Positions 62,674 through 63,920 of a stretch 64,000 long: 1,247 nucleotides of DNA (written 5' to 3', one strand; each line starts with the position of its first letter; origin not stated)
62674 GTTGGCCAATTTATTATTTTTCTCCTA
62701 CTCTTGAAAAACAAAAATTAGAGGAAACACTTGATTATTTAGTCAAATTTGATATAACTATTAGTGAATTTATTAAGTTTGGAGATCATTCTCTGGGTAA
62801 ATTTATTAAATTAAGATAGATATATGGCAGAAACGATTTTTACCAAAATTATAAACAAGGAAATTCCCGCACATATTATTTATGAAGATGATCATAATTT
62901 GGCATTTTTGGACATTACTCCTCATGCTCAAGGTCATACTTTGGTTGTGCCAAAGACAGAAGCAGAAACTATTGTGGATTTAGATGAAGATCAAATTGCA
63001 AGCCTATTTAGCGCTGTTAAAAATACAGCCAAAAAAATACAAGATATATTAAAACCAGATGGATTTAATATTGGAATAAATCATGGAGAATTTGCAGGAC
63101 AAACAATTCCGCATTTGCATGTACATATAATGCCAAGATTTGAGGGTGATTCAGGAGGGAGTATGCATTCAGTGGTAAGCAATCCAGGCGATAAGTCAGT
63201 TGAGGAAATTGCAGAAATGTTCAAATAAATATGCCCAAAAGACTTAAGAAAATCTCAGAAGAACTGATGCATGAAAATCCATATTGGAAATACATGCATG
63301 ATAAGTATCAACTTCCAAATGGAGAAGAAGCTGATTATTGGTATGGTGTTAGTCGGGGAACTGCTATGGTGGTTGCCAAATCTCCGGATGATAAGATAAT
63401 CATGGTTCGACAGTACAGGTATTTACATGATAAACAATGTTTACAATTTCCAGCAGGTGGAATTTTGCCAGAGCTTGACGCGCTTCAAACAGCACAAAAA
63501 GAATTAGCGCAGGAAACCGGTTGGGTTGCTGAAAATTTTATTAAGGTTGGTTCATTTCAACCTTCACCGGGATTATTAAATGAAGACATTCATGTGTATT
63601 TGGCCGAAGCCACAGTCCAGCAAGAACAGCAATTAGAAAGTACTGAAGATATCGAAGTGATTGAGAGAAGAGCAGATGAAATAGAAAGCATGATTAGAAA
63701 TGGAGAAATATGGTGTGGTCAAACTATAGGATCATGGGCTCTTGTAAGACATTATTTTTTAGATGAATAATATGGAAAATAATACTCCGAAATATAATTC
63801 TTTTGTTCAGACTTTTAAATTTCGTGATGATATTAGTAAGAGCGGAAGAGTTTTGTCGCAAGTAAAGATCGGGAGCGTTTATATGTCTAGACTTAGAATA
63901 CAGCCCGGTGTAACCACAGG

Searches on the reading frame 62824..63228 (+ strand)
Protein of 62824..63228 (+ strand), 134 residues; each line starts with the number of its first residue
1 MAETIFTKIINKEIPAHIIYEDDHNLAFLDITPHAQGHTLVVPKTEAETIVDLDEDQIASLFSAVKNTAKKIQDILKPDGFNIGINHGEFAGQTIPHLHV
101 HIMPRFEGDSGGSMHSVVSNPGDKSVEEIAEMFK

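Call 99: search_protein_families(library=pfam, proteins=[window:62824-63228:+], max_evalue=0.00001)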
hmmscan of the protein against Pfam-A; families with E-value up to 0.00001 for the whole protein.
window:62824-63228:+ (134 aa): 2 families
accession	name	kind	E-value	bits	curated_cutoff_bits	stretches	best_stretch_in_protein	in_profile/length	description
PF01230.28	HIT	-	2.2e-29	102.4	21.5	1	11-107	1-97/98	HIT domain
PF11969.13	DcpS_C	-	2.2e-16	60.7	24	1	4-108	2-106/114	Scavenger mRNA decapping enzyme C-term binding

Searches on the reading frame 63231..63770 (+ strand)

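Call 99: search_protein_families(library=pfam, proteins=[window:63231-63770:+], max_evalue=0.00001)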
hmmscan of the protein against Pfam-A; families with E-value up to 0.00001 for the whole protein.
window:63231-63770:+ (179 aa): 1 family
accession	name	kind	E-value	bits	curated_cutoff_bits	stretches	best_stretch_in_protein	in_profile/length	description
PF00293.34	NUDIX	-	6.6e-10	39.5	21.1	1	43-144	4-110/134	NUDIX domain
